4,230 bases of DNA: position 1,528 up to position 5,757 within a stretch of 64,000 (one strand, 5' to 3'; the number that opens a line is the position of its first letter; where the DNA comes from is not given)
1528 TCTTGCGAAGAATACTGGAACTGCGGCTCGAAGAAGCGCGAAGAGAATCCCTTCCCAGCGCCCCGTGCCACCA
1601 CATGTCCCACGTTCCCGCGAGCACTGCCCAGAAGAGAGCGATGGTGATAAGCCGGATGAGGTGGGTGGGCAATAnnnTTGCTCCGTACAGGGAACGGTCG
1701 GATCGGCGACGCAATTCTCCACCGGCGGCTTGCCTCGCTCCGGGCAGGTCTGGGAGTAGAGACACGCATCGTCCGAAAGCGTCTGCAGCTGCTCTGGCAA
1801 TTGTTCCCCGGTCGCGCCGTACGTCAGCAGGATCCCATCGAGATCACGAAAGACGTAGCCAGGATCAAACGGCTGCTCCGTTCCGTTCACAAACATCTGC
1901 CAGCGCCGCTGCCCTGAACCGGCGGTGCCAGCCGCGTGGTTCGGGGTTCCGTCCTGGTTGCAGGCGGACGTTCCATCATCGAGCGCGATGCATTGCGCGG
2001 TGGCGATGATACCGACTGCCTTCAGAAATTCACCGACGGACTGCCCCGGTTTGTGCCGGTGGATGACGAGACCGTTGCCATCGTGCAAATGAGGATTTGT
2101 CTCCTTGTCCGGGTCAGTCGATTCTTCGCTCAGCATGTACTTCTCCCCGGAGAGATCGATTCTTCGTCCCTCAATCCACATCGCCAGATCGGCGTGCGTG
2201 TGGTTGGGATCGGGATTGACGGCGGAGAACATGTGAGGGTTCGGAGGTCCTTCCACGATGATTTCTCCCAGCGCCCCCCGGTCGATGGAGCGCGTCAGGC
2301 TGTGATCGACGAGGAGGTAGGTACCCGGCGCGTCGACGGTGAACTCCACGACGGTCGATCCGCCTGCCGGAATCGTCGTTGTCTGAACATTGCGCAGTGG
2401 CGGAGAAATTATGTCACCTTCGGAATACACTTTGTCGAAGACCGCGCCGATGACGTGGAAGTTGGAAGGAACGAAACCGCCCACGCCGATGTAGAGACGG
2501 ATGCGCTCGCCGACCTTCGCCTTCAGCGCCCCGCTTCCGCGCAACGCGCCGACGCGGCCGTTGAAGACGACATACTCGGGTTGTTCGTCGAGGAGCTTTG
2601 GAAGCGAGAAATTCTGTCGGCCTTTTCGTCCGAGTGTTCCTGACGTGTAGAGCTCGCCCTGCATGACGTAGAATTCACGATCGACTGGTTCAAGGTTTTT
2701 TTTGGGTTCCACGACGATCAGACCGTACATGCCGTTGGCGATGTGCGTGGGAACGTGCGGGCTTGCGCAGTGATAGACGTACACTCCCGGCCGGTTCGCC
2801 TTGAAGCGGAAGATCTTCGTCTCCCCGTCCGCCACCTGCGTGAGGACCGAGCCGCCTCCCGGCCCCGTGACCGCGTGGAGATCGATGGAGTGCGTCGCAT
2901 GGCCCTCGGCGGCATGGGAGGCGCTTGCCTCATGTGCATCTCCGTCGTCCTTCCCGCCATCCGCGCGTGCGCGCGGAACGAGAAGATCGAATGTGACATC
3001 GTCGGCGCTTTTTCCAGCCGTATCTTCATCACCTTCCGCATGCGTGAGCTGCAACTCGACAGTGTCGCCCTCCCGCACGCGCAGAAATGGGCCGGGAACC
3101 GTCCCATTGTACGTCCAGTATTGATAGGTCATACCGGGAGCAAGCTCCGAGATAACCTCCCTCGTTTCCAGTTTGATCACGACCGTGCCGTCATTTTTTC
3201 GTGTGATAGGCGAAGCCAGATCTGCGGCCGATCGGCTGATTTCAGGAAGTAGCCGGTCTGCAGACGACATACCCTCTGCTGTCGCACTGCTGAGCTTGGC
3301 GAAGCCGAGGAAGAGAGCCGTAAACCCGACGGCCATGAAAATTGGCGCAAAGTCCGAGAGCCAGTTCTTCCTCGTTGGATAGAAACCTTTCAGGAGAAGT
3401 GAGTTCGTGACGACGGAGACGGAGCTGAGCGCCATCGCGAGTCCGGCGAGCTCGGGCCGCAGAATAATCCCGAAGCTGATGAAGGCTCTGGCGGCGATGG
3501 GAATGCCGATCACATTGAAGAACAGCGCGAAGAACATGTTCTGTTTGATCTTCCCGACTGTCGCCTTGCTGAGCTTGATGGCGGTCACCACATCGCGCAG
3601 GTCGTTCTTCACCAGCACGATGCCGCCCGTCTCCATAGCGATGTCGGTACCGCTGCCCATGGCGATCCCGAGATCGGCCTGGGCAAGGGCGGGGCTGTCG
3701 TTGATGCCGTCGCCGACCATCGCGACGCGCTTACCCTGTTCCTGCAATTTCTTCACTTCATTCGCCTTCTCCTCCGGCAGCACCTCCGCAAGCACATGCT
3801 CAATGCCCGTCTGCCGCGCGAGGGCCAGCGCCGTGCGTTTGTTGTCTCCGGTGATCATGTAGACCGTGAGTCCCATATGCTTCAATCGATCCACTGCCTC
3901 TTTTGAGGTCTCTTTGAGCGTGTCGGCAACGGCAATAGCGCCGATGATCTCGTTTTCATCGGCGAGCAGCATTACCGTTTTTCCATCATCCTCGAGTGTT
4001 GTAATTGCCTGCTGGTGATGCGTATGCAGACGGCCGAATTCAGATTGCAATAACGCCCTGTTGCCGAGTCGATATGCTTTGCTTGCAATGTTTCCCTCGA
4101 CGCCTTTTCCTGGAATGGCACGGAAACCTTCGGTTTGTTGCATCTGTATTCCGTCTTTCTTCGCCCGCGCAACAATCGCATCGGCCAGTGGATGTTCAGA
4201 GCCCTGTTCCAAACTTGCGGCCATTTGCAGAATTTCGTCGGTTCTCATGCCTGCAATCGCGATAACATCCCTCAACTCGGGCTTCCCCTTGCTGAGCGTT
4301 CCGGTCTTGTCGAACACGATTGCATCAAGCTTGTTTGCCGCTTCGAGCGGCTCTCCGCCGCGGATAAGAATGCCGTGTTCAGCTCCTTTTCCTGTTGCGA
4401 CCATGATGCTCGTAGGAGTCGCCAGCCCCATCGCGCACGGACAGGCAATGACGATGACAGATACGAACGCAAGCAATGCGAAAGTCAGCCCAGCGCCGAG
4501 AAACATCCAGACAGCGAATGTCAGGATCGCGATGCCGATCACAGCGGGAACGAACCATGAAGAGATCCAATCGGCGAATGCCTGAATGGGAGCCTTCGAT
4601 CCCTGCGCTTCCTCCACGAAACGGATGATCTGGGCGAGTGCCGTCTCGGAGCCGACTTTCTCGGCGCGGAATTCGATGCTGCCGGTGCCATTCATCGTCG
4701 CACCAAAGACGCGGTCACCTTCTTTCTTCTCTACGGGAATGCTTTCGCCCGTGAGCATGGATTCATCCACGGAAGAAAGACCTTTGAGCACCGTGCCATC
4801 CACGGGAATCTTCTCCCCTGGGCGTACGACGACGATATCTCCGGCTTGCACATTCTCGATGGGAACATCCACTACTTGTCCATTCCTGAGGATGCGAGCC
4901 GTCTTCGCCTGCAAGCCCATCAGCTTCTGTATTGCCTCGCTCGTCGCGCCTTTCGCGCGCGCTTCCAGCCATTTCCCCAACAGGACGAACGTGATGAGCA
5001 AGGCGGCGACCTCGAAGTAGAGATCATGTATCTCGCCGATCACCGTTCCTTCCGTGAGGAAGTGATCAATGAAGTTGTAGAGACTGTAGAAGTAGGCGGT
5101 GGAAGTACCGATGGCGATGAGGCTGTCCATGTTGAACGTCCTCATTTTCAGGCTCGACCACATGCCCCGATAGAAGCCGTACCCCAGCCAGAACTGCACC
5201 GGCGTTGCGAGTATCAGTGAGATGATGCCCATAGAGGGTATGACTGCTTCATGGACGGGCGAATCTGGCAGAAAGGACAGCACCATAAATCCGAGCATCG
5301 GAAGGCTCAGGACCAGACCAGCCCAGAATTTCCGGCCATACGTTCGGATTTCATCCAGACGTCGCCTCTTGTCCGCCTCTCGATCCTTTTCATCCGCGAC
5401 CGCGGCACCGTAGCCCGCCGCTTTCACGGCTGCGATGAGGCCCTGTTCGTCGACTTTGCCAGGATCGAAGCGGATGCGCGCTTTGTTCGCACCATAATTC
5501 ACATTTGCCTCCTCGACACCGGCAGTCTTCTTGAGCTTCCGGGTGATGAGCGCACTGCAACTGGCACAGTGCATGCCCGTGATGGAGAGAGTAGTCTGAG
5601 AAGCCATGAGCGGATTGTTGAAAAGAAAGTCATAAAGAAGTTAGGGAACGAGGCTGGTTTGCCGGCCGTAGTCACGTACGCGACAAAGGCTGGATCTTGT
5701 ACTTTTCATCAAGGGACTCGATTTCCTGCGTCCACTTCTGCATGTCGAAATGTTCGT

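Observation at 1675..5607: Copper exporter fused to its potential client: CopA P1B-ATPase, an extra TM helix, a complete NirK-type nitrite reductase module and a His/Cys-rich tail in a single ORF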

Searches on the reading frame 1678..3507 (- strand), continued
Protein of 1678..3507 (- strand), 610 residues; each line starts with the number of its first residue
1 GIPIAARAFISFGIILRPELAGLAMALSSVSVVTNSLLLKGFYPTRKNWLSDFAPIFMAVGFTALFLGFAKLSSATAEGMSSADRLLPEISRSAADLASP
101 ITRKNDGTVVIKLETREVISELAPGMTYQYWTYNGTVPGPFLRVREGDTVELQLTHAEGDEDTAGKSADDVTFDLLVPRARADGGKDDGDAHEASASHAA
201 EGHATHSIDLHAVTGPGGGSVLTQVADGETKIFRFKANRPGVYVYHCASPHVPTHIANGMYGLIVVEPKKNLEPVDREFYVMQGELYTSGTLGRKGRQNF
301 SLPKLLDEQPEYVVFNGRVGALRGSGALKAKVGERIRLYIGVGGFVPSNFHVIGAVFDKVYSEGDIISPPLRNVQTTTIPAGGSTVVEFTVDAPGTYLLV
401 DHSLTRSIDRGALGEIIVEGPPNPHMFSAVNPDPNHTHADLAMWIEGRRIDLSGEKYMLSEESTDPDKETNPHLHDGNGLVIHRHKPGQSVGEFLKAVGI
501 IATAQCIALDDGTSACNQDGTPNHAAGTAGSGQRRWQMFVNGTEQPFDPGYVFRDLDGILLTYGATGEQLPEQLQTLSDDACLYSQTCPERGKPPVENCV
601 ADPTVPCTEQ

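Call 89: fold_search(model_id=the predicted structure, library=pdb)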
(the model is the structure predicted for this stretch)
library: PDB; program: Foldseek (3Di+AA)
matches with E <= 10: 1620; with E <= 0.001: 595
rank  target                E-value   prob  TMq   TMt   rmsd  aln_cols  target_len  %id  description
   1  2dv6_A                7.4e-44  1.00  0.54  0.69   1.6       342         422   46  Crystal structure of nitrite reductase from Hyphomicrobium denitrificans (released 2007-02-20)
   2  6the                  9.8e-44  1.00  0.54  0.97   1.5       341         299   45  Crystal structure of core domain of four-domain heme-cupredoxin-Cu nitrite reductase from Bradyrhizobium sp. ORS 375 (released 2020-04-22)
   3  5ue6_B                6.1e-43  1.00  0.53  0.92   4.4       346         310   45  Structure of nitrite reductase AniA from Neisseria gonorrhoeae, space group I4122 (released 2017-02-01)
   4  5ue6_F                6.1e-43  1.00  0.54  0.93   4.4       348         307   45  Structure of nitrite reductase AniA from Neisseria gonorrhoeae, space group I4122 (released 2017-02-01)
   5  5tb7_A                8.1e-43  1.00  0.54  0.92   4.4       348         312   45  Structure of nitrite reductase AniA from Neisseria gonorrhoeae, space group P212121 (released 2017-02-01)
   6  5ue6_D                1.3e-42  1.00  0.54  0.93   2.2       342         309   45  Structure of nitrite reductase AniA from Neisseria gonorrhoeae, space group I4122 (released 2017-02-01)
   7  6tfo_B                1.6e-42  1.00  0.55  0.70   1.8       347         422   45  Crystal structure of as isolated three-domain copper-containing nitrite reductase from Hyphomicrobium denitrificans st (released 2020-06-10)
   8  6tfo_C                1.7e-42  1.00  0.54  0.69   1.6       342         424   45  Crystal structure of as isolated three-domain copper-containing nitrite reductase from Hyphomicrobium denitrificans st (released 2020-06-10)
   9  5ue6_A                2.0e-42  1.00  0.53  0.91   4.4       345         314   45  Structure of nitrite reductase AniA from Neisseria gonorrhoeae, space group I4122 (released 2017-02-01)
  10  5tb7_B                3.8e-42  1.00  0.53  0.92   4.3       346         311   45  Structure of nitrite reductase AniA from Neisseria gonorrhoeae, space group P212121 (released 2017-02-01)
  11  6tfd_A                2.7e-41  1.00  0.54  0.69   1.6       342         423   45  Crystal structure of nitrite and NO bound three-domain copper-containing nitrite reductase from Hyphomicrobium denitri (released 2020-06-10)
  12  2zoo_A                3.5e-41  1.00  0.54  0.66   2.3       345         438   45  Crystal structure of nitrite reductase from Pseudoalteromonas haloplanktis TAC125 (released 2009-06-09)
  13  1kbv_A                4.3e-41  1.00  0.53  0.94   4.7       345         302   46  NITRITE-SOAKED CRYSTAL STRUCTURE OF THE SOLUBLE DOMAIN OF ANIA FROM NEISSERIA GONORRHOEAE (released 2001-12-05)
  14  9fui                  1.4e-40  1.00  0.54  0.63   3.5       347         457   42  CRYSTAL STRUCTURE OF NITRIC OXIDE TREATED F295L MUTANT OF THREE-DOMAIN HEME-CU NITRITE REDUCTASE FROM RALSTONIA PICKETTI (released 2025-07-09)
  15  9fuk                  1.5e-40  1.00  0.53  0.63   2.2       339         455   42  CRYSTAL STRUCTURE OF NITRIC OXIDE-TREATED Q262N MUTANT OF THREE-DOMAIN HEME-CU NITRITE REDUCTASE FROM RALSTONIA PICKETTI (released 2025-07-09)
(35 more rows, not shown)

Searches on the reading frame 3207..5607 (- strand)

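Call 29: search_solved_structures(query=window:3207-5607:-, show_alignments=2, max_evalue=1e-50)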
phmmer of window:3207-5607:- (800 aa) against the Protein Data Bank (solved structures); distinct sequences matched with E-value up to 1e-50: 19.
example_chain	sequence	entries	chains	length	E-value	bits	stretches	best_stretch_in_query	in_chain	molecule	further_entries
3j09_A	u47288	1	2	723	1.8e-197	661.4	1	4-745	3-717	copper-exporting P-type ATPase A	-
7r0g_A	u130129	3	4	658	1.4e-187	628.7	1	119-745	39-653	Putative copper-exporting P-type ATPase A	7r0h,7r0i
3j08_A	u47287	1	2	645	1.5e-187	628.6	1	119-745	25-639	copper-exporting P-type ATPase A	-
7xuk_A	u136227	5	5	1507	3.8e-182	610.8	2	6-371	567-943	Copper-transporting ATPase 2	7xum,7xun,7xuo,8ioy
7si3_A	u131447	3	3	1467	1.3e-177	595.7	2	6-372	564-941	P-type Cu(+) transporter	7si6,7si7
8q73_A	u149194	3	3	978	3.2e-171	574.6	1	7-741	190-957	Copper-transporting ATPase HMA4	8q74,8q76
8q75_A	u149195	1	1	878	3.6e-170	571.1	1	7-741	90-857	Copper-transporting ATPase HMA4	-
3rfu_A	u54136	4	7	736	4.4e-166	557.6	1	91-740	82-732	Copper efflux ATPase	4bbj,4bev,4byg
4umv_A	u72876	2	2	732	3.7e-95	323.2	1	199-700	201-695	ZINC-TRANSPORTING ATPASE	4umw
7qbz_A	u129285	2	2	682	1.4e-94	321.2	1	199-745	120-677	Cadmium translocating P-type ATPase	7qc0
3a1c_A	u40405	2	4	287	3e-75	257.3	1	406-688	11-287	Probable copper-exporting P-type ATPase A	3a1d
3a1e_A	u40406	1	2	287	4.2e-74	253.5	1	406-688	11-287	Probable copper-exporting P-type ATPase A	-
2b8e_A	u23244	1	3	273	3.4e-71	243.9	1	418-688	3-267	cation-transporting ATPase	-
3sky_A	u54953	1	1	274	2.4e-68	234.5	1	418-689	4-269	Copper-exporting P-type ATPase B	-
3skx_A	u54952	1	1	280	1.1e-67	232.4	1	418-687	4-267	Copper-exporting P-type ATPase B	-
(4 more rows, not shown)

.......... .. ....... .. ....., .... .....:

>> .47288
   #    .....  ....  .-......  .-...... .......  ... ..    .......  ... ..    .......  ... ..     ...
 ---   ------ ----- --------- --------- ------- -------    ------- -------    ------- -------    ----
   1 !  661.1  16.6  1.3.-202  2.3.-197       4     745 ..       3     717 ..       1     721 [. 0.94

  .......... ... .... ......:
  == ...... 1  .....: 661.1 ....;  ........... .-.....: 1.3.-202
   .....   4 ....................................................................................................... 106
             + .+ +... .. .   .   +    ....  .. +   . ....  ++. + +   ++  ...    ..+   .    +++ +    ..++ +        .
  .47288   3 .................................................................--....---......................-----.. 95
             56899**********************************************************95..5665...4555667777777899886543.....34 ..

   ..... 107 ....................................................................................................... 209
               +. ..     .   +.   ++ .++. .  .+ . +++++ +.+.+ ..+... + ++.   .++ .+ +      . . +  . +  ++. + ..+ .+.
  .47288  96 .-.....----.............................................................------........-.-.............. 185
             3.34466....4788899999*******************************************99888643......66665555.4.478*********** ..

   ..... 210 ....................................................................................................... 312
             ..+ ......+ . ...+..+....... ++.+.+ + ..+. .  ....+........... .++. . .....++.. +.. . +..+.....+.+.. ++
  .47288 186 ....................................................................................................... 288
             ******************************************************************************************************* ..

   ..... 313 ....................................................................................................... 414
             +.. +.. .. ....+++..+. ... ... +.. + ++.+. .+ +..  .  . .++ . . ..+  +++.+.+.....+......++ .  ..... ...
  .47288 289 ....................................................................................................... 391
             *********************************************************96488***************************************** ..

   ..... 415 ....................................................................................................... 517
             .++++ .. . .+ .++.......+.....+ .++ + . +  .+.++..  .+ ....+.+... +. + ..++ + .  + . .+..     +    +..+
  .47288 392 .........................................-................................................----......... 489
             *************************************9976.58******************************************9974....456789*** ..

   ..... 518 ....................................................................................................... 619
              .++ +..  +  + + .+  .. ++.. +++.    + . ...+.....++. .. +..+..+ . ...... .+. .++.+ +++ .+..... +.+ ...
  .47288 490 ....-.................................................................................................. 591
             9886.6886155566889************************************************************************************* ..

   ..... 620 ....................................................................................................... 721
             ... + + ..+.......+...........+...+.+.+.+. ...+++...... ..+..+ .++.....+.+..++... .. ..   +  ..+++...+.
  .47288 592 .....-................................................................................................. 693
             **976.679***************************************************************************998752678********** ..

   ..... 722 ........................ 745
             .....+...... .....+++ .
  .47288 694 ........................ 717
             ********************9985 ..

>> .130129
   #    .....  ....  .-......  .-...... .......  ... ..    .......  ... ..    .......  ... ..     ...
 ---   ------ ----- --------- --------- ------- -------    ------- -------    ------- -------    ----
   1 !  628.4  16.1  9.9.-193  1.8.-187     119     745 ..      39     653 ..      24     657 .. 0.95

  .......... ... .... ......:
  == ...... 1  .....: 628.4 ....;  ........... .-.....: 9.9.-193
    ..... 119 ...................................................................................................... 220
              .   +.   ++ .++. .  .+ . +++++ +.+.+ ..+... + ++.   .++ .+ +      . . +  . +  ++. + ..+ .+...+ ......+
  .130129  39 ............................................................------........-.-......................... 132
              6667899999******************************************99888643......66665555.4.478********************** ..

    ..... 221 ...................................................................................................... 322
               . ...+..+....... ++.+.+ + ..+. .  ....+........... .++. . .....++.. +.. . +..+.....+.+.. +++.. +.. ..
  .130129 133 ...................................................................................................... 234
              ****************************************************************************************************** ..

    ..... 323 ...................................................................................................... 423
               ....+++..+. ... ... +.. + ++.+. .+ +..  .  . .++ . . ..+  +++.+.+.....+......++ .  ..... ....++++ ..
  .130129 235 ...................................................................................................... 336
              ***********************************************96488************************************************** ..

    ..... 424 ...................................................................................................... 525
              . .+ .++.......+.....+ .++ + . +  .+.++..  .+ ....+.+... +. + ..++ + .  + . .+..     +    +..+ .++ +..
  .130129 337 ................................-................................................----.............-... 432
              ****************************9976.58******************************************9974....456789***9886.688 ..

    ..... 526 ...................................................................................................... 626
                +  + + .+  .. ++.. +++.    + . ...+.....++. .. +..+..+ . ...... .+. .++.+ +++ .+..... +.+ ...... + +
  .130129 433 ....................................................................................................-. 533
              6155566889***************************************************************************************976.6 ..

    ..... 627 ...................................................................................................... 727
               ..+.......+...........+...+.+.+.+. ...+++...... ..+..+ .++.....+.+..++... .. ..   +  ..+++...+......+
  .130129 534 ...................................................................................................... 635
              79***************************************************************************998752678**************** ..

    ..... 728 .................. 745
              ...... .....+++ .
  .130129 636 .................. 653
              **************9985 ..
